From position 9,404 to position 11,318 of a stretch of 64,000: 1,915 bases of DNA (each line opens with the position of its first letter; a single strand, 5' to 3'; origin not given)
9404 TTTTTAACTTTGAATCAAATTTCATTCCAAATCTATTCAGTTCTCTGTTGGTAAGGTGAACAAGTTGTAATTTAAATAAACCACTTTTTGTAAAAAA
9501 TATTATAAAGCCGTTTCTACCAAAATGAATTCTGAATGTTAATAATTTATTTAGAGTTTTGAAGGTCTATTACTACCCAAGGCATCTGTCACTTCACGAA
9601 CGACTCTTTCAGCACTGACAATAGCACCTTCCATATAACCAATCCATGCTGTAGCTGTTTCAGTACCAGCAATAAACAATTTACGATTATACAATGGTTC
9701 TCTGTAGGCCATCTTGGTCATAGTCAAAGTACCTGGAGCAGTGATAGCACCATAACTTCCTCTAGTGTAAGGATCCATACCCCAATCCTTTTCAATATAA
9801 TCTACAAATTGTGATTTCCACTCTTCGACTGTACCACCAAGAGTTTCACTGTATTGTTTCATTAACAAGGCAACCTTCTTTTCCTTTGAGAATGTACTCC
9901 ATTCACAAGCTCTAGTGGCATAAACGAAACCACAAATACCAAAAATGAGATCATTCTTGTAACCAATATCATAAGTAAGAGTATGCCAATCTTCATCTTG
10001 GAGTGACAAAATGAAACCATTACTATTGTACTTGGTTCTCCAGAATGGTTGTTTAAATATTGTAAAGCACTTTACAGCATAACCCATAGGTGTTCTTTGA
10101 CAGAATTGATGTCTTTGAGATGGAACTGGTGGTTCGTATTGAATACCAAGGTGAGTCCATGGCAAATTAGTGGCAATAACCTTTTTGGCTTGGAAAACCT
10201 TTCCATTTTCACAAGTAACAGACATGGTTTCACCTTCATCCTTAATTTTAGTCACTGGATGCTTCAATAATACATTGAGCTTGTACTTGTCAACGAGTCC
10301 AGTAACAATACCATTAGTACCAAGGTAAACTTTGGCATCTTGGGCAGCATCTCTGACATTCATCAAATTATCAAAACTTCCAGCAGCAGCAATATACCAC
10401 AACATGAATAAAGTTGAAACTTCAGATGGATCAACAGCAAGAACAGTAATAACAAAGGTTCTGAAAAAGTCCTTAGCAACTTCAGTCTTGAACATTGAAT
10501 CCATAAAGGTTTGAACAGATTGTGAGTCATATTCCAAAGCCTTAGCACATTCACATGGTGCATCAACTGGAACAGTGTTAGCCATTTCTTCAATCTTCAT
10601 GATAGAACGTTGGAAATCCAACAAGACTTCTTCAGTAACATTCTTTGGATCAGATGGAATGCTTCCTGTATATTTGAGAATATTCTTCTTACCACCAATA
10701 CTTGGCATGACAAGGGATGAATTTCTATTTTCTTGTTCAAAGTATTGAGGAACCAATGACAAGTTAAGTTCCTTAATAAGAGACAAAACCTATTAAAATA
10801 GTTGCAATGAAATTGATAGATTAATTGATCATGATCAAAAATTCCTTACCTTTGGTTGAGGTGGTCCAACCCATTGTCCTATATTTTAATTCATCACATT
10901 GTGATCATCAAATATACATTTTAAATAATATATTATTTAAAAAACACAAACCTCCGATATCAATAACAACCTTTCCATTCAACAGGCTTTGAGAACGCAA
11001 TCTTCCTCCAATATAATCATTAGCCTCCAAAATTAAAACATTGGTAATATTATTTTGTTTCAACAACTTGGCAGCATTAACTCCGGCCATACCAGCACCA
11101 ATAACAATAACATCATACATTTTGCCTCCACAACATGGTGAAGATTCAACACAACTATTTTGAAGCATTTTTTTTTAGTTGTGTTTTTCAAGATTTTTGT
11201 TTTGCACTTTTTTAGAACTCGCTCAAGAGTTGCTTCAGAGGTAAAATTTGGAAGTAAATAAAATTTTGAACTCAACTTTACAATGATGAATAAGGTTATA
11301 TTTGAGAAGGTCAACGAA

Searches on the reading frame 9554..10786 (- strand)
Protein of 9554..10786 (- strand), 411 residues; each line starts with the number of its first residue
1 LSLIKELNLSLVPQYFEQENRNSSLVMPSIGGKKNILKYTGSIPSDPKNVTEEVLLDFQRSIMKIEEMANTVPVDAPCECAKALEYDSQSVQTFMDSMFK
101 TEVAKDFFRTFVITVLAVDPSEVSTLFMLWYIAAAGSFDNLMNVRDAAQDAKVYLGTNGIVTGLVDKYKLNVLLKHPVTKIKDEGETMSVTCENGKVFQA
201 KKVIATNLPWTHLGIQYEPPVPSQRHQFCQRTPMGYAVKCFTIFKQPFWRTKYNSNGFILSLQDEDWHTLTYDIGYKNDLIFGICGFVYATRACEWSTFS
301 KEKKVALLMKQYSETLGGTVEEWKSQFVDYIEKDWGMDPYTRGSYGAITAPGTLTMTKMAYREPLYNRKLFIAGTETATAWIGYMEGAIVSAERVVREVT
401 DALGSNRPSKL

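Call 21: find_homologous_proteins(query=window:9554-10786:-, max_evalue=1e-20)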
Query window:9554-10786:- (411 aa): 29 proteins with E <= 1e-20 among 3084 candidates.
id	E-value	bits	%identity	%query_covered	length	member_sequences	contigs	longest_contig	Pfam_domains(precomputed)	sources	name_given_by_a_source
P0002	6.3e-280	946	100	100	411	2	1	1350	PF01593.31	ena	-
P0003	1.6e-210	717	74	100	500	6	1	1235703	PF01593.31,PF13450.13,PF13738.13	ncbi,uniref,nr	ncbi:hypothetical protein FDP41_000766 [Naegleria fowleri]|uniref:Amine oxidase n=1 Tax=Naegleria fo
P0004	2.3e-150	519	57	100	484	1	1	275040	PF01266.31,PF01593.31,PF13450.13,PF12831.14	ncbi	ncbi:hypothetical protein ABK040_010807 [Willaertia magna]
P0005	4.0e-141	489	71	68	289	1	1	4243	PF01593.31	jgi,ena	-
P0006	1.5e-48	184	34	85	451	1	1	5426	PF01266.31,PF01593.31,PF13450.13,PF01494.26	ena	-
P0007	2.4e-48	183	33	85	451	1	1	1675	PF01266.31,PF01593.31,PF13450.13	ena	-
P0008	3.6e-48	183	34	89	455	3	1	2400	PF01946.24,PF01266.31,PF01593.31,PF13450.13,PF00890.31,PF07992.21,PF00070.34,PF03486.21,PF12831.14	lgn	-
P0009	9.8e-47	178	33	90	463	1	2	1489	PF01266.31,PF01593.31,PF13450.13,PF00890.31,PF12831.14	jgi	jgi:monoamine oxidase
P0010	9.0e-45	171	33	97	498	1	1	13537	PF01946.24,PF01266.31,PF01593.31,PF13450.13,PF00890.31,PF07992.21,PF03486.21,PF01494.26,PF12831.14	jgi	jgi:monoamine oxidase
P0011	1.1e-43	168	33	88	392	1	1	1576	PF01593.31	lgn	-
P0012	1.5e-43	167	33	82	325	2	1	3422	PF01593.31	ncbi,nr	ncbi:MAG: FAD-dependent oxidoreductase, partial [Chloroflexi bacterium]|nr:FAD-dependent oxidoreduct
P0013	3.5e-42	163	30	97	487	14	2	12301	PF01266.31,PF01593.31,PF13450.13,PF00890.31,PF12831.14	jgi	jgi:monoamine oxidase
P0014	3.4e-40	156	31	88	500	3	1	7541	PF01946.24,PF01266.31,PF01593.31,PF13450.13,PF00890.31,PF07992.21,PF12831.14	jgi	jgi:monoamine oxidase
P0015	5.3e-40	156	30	89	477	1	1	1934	PF01946.24,PF01266.31,PF01593.31,PF13450.13,PF00890.31,PF07992.21,PF01494.26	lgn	-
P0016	3.1e-39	153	30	90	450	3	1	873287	PF01266.31,PF01593.31,PF13450.13,PF00890.31,PF12831.14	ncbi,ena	-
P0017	2.3e-36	144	28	97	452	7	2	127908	PF01266.31,PF01593.31,PF13450.13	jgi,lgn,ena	jgi:monoamine oxidase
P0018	2.5e-36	144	31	85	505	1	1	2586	PF01946.24,PF01266.31,PF01593.31,PF13450.13,PF00890.31,PF07992.21,PF03486.21,PF12831.14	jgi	jgi:monoamine oxidase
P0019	2.8e-36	143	29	89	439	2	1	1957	PF01266.31,PF01593.31,PF13450.13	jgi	jgi:monoamine oxidase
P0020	6.6e-36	142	29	97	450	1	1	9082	PF01266.31,PF01593.31,PF13450.13,PF00890.31,PF12831.14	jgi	jgi:monoamine oxidase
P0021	8.4e-35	139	29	98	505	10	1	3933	PF01946.24,PF01266.31,PF01593.31,PF13450.13,PF00890.31,PF07992.21,PF00070.34,PF03486.21,PF12831.14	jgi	jgi:monoamine oxidase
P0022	2.3e-33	134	30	94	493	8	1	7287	PF01266.31,PF01593.31,PF13450.13,PF00890.31,PF07992.21,PF00070.34,PF12831.14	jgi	jgi:monoamine oxidase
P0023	1.2e-31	128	27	98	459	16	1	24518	PF01593.31,PF13450.13,PF07992.21,PF03486.21,PF13454.13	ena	-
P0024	3.0e-31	127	28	94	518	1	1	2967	PF01266.31,PF01593.31,PF13450.13,PF00890.31,PF07992.21,PF03486.21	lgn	-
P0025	1.2e-29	122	28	98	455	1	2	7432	PF01266.31,PF01593.31,PF13450.13,PF00890.31,PF07992.21,PF00070.34,PF12831.14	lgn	-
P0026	2.5e-29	121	27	97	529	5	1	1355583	PF01946.24,PF01266.31,PF01593.31,PF13450.13,PF00890.31,PF03486.21,PF12831.14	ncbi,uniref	ncbi:flavin monoamine oxidase family protein [Streptomyces sp. NPDC004327]|uniref:flavin monoamine o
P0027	3.6e-29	120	26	98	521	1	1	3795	PF01946.24,PF01266.31,PF01593.31,PF13450.13,PF00890.31,PF07992.21,PF12831.14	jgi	jgi:monoamine oxidase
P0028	9.5e-26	109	25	97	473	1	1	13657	PF01946.24,PF01266.31,PF01593.31,PF13450.13,PF13454.13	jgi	jgi:monoamine oxidase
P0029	1.9e-23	101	28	77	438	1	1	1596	PF01266.31,PF01593.31,PF13450.13,PF00890.31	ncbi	-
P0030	5.2e-21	93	28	80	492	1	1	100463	PF01266.31,PF01593.31,PF13450.13,PF12831.14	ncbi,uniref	ncbi:FAD-dependent oxidoreductase [Gordonia sp. CPCC 206044]|uniref:flavin monoamine oxidase family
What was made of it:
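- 9551..11168 (-): Convergent neighbour: a flavin amine oxidase in two exons (9551-10786 and about 10908-11168) with one intron. Orthologues are 74% identical in N. fowleri and 57% in Willaertia magna (call 21).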

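Call 22: find_encoding_contigs(protein=P0003, flank=10000, max_places=4)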
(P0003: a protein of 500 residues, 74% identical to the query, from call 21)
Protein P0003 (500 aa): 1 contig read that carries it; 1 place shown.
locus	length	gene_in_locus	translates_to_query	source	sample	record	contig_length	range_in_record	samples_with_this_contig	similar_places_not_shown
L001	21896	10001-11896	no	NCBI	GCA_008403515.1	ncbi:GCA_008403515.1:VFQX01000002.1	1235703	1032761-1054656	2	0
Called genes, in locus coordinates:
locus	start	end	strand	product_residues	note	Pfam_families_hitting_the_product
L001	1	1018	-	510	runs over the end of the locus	-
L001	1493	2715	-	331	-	PF01470:Peptidase_C15 (faint)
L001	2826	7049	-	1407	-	PF23751:Beta-prop_WDR11_1st, PF23752:Beta-prop_WDR11_2nd, PF23381:Beta-prop_IFT122_1st, PF24814:WD40_Prp19, PF25173:Beta-prop_WDR3_1st, PF23752:Beta-prop_WDR11_2nd, PF24796:WDR55, PF24807:WD40_CDC20-Fz, +24 more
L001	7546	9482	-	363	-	PF24105:Beta-prop_CAF1B_HIR1, PF25173:Beta-prop_WDR3_1st, PF25391:WD40_Gbeta, PF23381:Beta-prop_IFT122_1st, PF24782:WD40_MABP1-WDR62_2nd, PF24814:WD40_Prp19, PF25174:Beta-prop_THOC3, PF25175:Beta-prop_WDR5, +56 more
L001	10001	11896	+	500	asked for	PF01593:Amino_oxidase, PF13450:NAD_binding_8, PF13738:Pyr_redox_3 (faint)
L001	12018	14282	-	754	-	PF06565:DM10_dom, PF25364:PH_NDK7_N (faint), PF06565:DM10_dom, PF13499:EF-hand_7 (faint), PF13405:EF-hand_6 (faint), PF13833:EF-hand_8 (faint)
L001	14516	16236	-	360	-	PF25391:WD40_Gbeta, PF24782:WD40_MABP1-WDR62_2nd, PF24105:Beta-prop_CAF1B_HIR1, PF23381:Beta-prop_IFT122_1st, PF23414:Beta-prop_EML_2, PF24805:EIF3I, PF25173:Beta-prop_WDR3_1st, PF25174:Beta-prop_THOC3, +53 more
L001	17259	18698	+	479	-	-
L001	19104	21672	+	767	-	PF21245:PI4KB-PIK1_PIK, PF00454:PI3_PI4_kinase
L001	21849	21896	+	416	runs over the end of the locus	PF10602:RPN7, PF01399:PCI, PF21151:CSN1_C (faint)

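Call 23: find_encoding_contigs(protein=P0004, flank=10000, max_places=4)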
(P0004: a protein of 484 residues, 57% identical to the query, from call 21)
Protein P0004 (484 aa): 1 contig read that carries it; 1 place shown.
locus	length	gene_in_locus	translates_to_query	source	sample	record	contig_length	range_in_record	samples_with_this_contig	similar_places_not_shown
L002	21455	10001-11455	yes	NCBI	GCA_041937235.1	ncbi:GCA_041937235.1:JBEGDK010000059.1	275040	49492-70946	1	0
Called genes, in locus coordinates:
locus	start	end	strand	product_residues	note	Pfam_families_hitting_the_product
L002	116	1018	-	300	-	-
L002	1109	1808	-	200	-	PF10591:SPARC_Ca_bdg (faint), PF13405:EF-hand_6 (faint), PF13833:EF-hand_8 (faint), PF23564:EF-hand_FSTL1 (faint), PF00036:EF-hand_1 (weak), PF13202:EF-hand_5 (weak), PF13499:EF-hand_7 (weak)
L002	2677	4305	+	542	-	PF02055:Glyco_hydro_30, PF14587:Glyco_hydr_30_2 (weak), PF17189:Glyco_hydro_30C, PF25490:DUF7910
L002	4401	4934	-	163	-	PF03604:Zn_ribbon_RPAB4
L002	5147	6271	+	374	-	PF01040:UbiA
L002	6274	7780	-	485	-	PF13424:TPR_12, PF17874:TPR_MalT, PF13424:TPR_12, PF24885:TPR_NPHP3, PF00515:TPR_1 (weak), PF13374:TPR_10, PF13424:TPR_12, PF13374:TPR_10 (weak), +8 more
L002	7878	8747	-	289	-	-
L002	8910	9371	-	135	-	PF01392:Fz (weak)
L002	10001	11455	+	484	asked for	PF01266:DAO, PF12831:FAD_oxidored (faint), PF13450:NAD_binding_8, PF01593:Amino_oxidase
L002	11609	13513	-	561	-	PF00168:C2, PF00069:Pkinase, PF07714:PK_Tyr_Ser-Thr, PF14531:Kinase-like (weak)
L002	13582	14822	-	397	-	-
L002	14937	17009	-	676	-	PF03924:CHASE (weak), PF13188:PAS_8 (weak), PF00615:RGS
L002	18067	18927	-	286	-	-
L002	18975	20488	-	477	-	-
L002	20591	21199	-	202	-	PF00787:PX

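Call 26: find_encoding_contigs(protein=P0005, flank=10000, max_places=6)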
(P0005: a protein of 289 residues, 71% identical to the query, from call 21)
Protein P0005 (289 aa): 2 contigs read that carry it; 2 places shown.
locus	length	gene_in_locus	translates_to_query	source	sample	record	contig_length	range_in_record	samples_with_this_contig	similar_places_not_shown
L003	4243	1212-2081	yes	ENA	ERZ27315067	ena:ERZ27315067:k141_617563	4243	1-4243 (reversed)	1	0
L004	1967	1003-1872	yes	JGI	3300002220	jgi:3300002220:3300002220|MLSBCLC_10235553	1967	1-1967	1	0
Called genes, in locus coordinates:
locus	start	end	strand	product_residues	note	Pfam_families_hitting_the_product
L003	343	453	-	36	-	-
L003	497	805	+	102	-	PF13450:NAD_binding_8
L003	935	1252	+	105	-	-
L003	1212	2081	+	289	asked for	PF01593:Amino_oxidase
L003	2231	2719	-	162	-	-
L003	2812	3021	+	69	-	-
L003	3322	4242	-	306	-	?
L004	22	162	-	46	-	-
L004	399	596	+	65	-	-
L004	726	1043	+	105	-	-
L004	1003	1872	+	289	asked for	PF01593:Amino_oxidase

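Call 27: find_encoding_contigs(protein=P0002, flank=10000, max_places=6)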
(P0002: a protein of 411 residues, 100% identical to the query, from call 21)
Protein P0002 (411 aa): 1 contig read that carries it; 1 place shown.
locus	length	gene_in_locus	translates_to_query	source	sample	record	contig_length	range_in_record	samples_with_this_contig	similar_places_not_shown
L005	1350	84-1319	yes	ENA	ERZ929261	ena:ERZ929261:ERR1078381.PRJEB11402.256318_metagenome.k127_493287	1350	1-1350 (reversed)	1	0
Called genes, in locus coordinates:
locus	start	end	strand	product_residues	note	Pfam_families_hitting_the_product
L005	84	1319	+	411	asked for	PF01593:Amino_oxidase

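Call 32: search_protein_families(library=pfam, proteins=[window:9554-10786:-], max_evalue=0.01)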
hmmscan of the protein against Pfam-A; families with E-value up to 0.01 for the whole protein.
window:9554-10786:- (411 aa): 2 families
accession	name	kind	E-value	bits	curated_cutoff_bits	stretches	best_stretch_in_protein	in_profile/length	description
PF01593.30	Amino_oxidase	-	1.8e-32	113.7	19.8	1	12-399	54-442/443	Flavin containing amine oxidoreductase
PF13738.12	Pyr_redox_3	-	0.0083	15.8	30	0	163-204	89-129/305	Pyridine nucleotide-disulphide oxidoreductase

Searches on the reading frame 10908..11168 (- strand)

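Call 32: search_protein_families(library=pfam, proteins=[window:10908-11168:-], max_evalue=0.01)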
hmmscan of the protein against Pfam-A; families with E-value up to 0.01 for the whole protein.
window:10908-11168:- (86 aa): 15 families
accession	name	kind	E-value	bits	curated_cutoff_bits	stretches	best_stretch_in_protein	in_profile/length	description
PF13450.12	NAD_binding_8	-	5e-12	46.4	21.9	1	22-78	1-54/68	NAD(P)-binding Rossmann-like domain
PF01593.30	Amino_oxidase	-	1.1e-07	32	19.8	1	27-76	1-47/443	Flavin containing amine oxidoreductase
PF07992.20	Pyr_redox_2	-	2.8e-06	27.4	26.1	1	18-63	1-47/291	Pyridine nucleotide-disulphide oxidoreductase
PF01946.23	Thi4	-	6e-06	26.1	26.2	1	18-80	18-80/235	Thi4 family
PF12831.13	FAD_oxidored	-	8.9e-06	25.7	27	1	19-60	1-41/416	FAD dependent oxidoreductase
PF01266.30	DAO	-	1.8e-05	24.9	27.9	1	19-55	1-37/353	FAD dependent oxidoreductase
PF01134.28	GIDA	-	2.6e-05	23.9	22.1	1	19-55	1-37/391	Glucose inhibited division protein A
PF13738.12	Pyr_redox_3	-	3.5e-05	23.6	30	1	21-50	1-30/305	Pyridine nucleotide-disulphide oxidoreductase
PF00890.30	FAD_binding_2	-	7.4e-05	22.5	20.4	1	19-57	1-38/414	FAD binding domain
PF03486.20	HI0933_like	-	0.00018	21.5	50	1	19-58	2-40/244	HI0933-like protein Rossmann domain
PF01488.26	Shikimate_DH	-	0.0021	18.6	24.3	1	18-48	13-43/138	Shikimate / quinate 5-dehydrogenase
PF01494.25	FAD_binding_3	-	0.0024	17.6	22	1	18-47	2-31/349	FAD binding domain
PF05834.18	Lycopene_cycl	-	0.0027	17.3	23.4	1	19-52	1-35/380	Lycopene cyclase protein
PF00996.24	GDI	-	0.0072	15.4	23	1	17-62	4-48/436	GDP dissociation inhibitor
PF01262.27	AlaDh_PNT_C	-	0.0082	16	23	1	18-49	29-59/214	Alanine dehydrogenase/PNT, C-terminal domain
